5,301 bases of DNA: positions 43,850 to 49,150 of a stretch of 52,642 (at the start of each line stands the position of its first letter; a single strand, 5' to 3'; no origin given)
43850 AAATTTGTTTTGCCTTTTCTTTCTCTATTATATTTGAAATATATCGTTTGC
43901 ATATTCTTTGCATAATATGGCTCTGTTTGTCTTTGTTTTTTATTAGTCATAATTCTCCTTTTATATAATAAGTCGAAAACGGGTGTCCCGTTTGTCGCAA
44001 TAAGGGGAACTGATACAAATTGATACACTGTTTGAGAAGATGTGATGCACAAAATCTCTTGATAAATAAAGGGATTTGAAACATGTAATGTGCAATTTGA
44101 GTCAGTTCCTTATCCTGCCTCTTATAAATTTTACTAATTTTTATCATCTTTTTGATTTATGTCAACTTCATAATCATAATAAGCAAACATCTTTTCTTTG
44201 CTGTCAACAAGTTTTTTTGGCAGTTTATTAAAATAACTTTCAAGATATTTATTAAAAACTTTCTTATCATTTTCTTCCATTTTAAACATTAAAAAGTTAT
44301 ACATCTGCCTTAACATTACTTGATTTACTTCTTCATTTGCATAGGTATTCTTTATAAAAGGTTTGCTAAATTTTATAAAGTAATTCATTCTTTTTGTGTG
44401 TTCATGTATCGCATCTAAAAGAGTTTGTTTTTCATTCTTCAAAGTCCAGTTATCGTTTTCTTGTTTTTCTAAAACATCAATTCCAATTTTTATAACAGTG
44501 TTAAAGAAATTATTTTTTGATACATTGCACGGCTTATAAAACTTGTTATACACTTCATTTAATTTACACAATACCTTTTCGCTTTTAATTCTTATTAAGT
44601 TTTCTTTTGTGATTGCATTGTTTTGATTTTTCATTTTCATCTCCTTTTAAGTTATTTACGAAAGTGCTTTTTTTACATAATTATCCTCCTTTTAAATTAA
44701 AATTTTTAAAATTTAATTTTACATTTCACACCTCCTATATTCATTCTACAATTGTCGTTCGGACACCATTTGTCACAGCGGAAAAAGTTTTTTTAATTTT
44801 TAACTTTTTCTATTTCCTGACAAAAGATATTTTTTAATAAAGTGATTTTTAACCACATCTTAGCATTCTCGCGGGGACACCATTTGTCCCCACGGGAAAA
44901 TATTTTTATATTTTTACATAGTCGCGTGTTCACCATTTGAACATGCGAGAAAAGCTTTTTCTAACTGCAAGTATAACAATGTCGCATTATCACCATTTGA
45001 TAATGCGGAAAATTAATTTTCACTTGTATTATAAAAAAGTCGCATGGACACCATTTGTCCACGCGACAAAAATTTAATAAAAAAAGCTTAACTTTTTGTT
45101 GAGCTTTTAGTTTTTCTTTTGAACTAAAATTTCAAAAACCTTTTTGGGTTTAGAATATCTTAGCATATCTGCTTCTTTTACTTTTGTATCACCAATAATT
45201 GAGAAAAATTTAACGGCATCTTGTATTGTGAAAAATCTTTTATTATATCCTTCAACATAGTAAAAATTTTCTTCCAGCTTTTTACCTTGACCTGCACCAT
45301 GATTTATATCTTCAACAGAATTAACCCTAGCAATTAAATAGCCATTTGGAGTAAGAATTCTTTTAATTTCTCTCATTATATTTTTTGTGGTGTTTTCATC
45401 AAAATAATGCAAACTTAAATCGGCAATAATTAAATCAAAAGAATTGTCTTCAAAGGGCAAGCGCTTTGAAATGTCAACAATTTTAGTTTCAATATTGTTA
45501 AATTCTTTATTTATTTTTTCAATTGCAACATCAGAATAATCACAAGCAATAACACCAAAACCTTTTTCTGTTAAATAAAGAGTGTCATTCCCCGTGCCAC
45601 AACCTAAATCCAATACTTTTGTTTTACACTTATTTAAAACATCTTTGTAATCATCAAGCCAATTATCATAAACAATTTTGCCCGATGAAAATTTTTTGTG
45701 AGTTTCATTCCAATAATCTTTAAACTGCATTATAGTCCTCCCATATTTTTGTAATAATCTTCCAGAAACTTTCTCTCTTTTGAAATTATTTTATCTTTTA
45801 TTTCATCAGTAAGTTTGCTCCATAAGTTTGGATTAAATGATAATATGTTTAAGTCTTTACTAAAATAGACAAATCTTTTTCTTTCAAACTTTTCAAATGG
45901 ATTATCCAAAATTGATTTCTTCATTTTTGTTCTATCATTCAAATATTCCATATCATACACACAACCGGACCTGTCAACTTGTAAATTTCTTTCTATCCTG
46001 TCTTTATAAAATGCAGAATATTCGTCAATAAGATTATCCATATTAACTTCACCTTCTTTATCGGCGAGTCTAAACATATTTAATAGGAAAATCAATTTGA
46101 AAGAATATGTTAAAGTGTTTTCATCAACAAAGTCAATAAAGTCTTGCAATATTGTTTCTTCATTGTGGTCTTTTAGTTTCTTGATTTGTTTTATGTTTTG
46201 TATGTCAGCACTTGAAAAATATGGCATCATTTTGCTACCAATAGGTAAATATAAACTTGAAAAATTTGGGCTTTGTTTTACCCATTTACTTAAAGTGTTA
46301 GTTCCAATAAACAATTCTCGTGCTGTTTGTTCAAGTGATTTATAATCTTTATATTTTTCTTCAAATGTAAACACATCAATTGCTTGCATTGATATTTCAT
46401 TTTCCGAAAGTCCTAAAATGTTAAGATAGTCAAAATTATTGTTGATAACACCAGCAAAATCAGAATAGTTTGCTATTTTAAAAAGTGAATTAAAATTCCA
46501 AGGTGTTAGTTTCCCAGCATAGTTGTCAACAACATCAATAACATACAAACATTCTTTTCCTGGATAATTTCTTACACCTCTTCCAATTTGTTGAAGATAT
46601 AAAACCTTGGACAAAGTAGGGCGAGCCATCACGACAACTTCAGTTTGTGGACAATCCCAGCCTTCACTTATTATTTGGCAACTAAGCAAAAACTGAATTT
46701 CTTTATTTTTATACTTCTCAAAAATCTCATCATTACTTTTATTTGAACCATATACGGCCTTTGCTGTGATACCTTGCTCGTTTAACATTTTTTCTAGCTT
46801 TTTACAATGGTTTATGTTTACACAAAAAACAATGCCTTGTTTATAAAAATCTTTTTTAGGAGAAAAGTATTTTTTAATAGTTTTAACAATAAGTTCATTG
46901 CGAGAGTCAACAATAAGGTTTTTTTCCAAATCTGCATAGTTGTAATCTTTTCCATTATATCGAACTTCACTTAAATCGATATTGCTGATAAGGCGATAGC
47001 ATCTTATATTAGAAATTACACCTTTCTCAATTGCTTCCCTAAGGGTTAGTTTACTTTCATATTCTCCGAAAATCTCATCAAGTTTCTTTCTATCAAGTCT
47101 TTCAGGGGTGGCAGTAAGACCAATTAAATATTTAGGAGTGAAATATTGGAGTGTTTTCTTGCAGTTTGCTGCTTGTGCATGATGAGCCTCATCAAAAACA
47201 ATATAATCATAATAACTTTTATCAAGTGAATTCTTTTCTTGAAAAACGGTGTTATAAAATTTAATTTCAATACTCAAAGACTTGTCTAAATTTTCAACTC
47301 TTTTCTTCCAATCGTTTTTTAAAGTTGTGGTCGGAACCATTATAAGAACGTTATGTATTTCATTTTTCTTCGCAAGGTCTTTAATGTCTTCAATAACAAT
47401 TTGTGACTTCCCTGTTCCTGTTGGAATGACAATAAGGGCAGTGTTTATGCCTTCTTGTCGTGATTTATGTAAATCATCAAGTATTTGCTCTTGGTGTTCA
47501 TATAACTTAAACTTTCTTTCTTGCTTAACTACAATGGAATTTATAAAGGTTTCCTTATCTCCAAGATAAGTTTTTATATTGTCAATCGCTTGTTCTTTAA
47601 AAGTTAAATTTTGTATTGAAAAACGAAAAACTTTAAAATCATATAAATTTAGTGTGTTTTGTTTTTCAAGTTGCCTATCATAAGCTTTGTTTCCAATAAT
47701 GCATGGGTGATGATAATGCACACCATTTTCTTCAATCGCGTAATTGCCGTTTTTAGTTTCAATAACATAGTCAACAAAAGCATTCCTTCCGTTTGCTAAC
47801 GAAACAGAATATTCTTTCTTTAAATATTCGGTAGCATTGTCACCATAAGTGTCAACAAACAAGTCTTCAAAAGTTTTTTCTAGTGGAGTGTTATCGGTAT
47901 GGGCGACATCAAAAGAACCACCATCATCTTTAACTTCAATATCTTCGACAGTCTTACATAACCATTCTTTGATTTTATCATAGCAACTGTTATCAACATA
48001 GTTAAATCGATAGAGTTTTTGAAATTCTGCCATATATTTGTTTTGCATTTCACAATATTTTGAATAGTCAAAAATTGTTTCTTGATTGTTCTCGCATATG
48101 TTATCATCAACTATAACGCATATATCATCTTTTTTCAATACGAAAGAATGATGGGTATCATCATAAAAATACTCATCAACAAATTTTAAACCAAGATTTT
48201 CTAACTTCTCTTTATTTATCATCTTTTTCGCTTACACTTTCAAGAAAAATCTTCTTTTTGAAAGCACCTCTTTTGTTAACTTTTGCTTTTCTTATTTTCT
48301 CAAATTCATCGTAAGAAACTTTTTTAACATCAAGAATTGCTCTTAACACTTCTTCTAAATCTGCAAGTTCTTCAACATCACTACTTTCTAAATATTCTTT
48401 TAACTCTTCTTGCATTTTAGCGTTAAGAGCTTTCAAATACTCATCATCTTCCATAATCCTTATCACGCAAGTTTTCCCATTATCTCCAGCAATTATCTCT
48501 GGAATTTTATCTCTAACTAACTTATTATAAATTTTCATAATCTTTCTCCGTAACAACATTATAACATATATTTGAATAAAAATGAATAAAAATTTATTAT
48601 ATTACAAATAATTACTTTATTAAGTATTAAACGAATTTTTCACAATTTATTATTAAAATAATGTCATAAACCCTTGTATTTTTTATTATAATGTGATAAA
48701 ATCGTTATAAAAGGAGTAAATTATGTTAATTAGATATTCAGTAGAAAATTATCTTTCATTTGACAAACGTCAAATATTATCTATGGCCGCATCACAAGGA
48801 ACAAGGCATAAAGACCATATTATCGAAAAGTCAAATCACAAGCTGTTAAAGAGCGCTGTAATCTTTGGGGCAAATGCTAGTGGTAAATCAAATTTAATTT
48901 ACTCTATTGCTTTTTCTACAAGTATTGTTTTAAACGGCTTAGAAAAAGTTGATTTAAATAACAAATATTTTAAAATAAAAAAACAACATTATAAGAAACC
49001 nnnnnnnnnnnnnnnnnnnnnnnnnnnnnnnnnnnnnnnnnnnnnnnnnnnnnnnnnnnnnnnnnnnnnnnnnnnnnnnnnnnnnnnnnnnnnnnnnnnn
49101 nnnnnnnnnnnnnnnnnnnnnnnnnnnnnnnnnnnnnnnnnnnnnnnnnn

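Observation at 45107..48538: MazG-like NTPase / PD-(D/E)xK-SF2 helicase / small-molecule-type SAM methyltransferase operon: candidate undescribed defence system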

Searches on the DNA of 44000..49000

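Call 34: search_rna_families(source=window, start=44000, end=49000, threshold=evalue, max_evalue=1)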
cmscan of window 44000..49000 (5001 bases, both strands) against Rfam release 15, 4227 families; matches with E-value up to 1: 2.
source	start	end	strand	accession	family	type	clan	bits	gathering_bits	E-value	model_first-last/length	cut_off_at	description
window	45034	45111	-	RF02589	Spy779816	Gene; sRNA;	-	30.2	67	0.048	1-88/88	no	S. pyogenes small RNA 779816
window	45028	45138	-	RF04312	trpB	Cis-reg;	-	28.1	59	0.71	1-107/107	no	trpB ncRNA motif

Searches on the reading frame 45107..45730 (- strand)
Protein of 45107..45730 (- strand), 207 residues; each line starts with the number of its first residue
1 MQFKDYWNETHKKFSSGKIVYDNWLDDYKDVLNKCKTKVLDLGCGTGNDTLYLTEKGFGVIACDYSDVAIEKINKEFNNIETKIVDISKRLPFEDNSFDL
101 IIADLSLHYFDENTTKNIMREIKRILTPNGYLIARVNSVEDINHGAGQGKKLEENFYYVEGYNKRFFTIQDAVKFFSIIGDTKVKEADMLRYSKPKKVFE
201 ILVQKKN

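Call 3: search_protein_families(library=pfam, proteins=[window:45107-45730:-], max_evalue=0.01)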
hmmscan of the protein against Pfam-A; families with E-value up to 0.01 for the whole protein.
window:45107-45730:- (207 aa): 18 families
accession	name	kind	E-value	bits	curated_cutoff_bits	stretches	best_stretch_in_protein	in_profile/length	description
PF13649.12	Methyltransf_25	-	8e-21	75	27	1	39-130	1-97/97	Methyltransferase domain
PF08241.18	Methyltransf_11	-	4.2e-20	72.6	21.2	1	40-133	1-94/95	Methyltransferase domain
PF13847.12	Methyltransf_31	-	7.8e-19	68.2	27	1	36-140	4-116/145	Methyltransferase domain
PF08242.18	Methyltransf_12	-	5.7e-14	53.1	30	1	40-132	1-98/98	Methyltransferase domain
PF03848.20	TehB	-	6.1e-14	52.3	20.4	1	30-144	27-143/193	Tellurite resistance protein TehB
PF13489.12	Methyltransf_23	-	3.5e-12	46.8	27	1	34-138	21-120/164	Methyltransferase domain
PF05175.20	MTS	-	1e-07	32.2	23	1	33-142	28-146/170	Methyltransferase small domain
PF01209.24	Ubie_methyltran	-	1.4e-07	31.6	20.1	1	24-133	35-150/233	ubiE/COQ5 methyltransferase family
PF03141.22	Methyltransf_29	-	8.8e-07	28.3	23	1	20-141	100-224/506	Putative S-adenosyl-L-methionine-dependent methyltransferase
PF03291.22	mRNA_G-N7_MeTrfase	-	1.3e-06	28.2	26.6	1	22-144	50-190/315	mRNA (guanine-N(7))-methyltransferase domain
PF06325.19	PrmA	-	3.2e-06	27.3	22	1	28-133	158-257/296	Ribosomal protein L11 methyltransferase (PrmA)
PF05148.21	Methyltransf_8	-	1.2e-05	25.8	27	1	37-144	74-168/219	Hypothetical methyltransferase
PF01739.24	CheR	-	1.5e-05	25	27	1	79-133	119-172/195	CheR methyltransferase, SAM binding domain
PF05724.17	TPMT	-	3.1e-05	24.2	26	1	6-96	9-97/218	Thiopurine S-methyltransferase (TPMT)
PF01728.25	FtsJ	-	3.6e-05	24.2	24.1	1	25-107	12-101/181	FtsJ-like methyltransferase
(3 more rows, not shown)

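Call 4: search_protein_families(library=padloc, proteins=[window:45107-45730:-], max_evalue=0.01)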
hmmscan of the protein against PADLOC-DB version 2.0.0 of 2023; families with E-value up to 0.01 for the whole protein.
window:45107-45730:- (207 aa): 1 family
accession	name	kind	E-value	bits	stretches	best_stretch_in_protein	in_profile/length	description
PDLC04134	mad2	-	7.1e-21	72.6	1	36-139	292-399/492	mads_2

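Call 5: search_protein_families(library=ncbifam, proteins=[window:45107-45730:-], max_evalue=0.01)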
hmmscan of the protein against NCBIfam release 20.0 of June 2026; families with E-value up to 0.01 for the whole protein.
window:45107-45730:- (207 aa): 57 families (the best 25 are shown)
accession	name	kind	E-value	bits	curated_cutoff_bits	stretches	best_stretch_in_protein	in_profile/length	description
NF045649.1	2X_seleno_MduS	exception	1.6e-22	80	380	1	37-176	43-190/338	methyltransferase domain-containing selenoprotein MduS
NF045667.1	MTase_DVU1556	equivalog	6.4e-16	58.5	155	1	36-133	23-118/213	DVU_1556 family methyltransferase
NF008405.0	PRK11207.1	equivalog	1e-15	57.8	218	1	37-185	32-178/198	tellurite resistance methyltransferase TehB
NF008992.0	PRK12335.1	equivalog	2.2e-15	56.6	303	1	35-133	122-222/289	SAM-dependent methyltransferase TehB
NF043040.1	corrin_prot_MT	hypoth_equivalog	9.8e-15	54.6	180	1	34-133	37-146/216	corrinoid protein-associated methyltransferase CpaM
TIGR00477.1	tehB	equivalog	1.3e-14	54.1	219.5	1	29-142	69-183/238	tellurite resistance methyltransferase TehB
TIGR02072.1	BioC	equivalog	1.3e-13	51.3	184.95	1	34-138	32-136/244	malonyl-ACP O-methyltransferase BioC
NF001241.0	PRK00216.1-2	equivalog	3.3e-12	46.5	327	1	24-133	39-146/231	demethylmenaquinone methyltransferase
TIGR01934.1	MenG_MenH_UbiE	subfamily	2.2e-10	40.2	158.35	1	24-133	27-140/223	ubiquinone/menaquinone biosynthesis methyltransferase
NF004452.0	PRK05785.1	equivalog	1.3e-09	37.8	207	1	31-125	48-136/228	hypothetical protein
NF007610.0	PRK10258.1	equivalog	1.5e-09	37.5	342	1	34-132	41-136/251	malonyl-ACP O-methyltransferase BioC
NF041536.1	ArsM_DUF2284_UU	exception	1.1e-08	33.8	575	1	37-134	78-180/459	arsenite methyltransferase/DUF2284 domain selenoprotein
NF041820.1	daptide_MTase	equivalog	4.1e-08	33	175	1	32-144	33-152/243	daptide-type RiPP biosynthesis methyltransferase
TIGR02021.1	BchM-ChlM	equivalog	6.3e-08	32.3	158.9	1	36-118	55-140/218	magnesium protoporphyrin IX methyltransferase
NF045825.1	FAmtase_mtf2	equivalog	8.3e-08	31.8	400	1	37-133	60-157/248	fatty-acid O-methyltransferase Mtf2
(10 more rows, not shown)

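Call 19: search_solved_structures(query=window:45107-45730:-, max_evalue=0.00001)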
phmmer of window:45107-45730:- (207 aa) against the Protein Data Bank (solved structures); distinct sequences matched with E-value up to 0.00001: 24.
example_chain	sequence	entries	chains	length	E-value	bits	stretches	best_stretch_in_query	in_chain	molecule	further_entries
5wp5_A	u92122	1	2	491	2.4e-14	56.4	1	38-160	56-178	Phosphomethylethanolamine N-methyltransferase 2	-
5wp4_A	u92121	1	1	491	3.8e-13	52.5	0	38-160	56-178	Phosphoethanolamine N-methyltransferase 1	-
1ve3_A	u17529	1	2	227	9.3e-13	51.3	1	34-136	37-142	hypothetical protein PH0226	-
4dq0_A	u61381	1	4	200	3e-12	49.6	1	37-186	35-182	Tellurite resistance protein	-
2xva_A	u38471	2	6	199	3e-12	49.6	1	37-185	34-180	TELLURITE RESISTANCE PROTEIN TEHB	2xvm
2avn_A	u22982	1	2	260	1e-11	47.8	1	24-138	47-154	ubiquinone/menaquinone biosynthesis methyltransferase-related protein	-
3l8d_A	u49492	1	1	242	7.5e-11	45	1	5-133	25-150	Methyltransferase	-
2i6g_A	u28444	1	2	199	1.2e-10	44.4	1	37-181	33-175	Putative methyltransferase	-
3m70_A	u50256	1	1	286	2.6e-09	40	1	21-142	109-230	Tellurite resistance protein tehB homolog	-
9w6x_A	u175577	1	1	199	5.2e-09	39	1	40-135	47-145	YtkW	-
6uak_A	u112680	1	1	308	3.3e-08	36.4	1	36-178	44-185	SAM dependent methyltransferase LahSB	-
2p8j_A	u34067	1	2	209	3.4e-08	36.3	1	39-177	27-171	S-adenosylmethionine-dependent methyltransferase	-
8k76_A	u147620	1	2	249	3.9e-08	36.2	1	13-138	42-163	S-adenosylmethionine-dependent methyltransferase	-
1wzn_A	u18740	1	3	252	4.9e-08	35.8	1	27-133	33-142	SAM-dependent methyltransferase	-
3i9f_A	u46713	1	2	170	9.8e-08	34.9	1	34-141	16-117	Putative type 11 methyltransferase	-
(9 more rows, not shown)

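Call 21: search_protein_families(library=phrogs, proteins=[window:45107-45730:-], max_evalue=0.01)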
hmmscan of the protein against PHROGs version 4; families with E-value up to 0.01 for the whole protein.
window:45107-45730:- (207 aa): 8 families
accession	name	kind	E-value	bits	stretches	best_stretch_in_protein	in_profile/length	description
phrog_4752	-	other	2.7e-17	63.8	1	34-134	50-158/241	tRNA methyltransferase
phrog_9906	-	unknown function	1.8e-11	45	1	28-141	100-214/272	-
phrog_22502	-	other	4e-11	44.1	1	32-136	68-175/276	methyltransferase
phrog_954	-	other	8.2e-07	29.5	1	34-105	49-118/229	DNA methyltransferase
phrog_23522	-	unknown function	2.3e-05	25.1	1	11-132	28-150/273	-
phrog_27380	-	other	0.00057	20.4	1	24-137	77-193/285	methyltransferase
phrog_29440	-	unknown function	0.002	19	1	32-156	32-145/189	-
phrog_15370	-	unknown function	0.0054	17.1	0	65-143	169-255/293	-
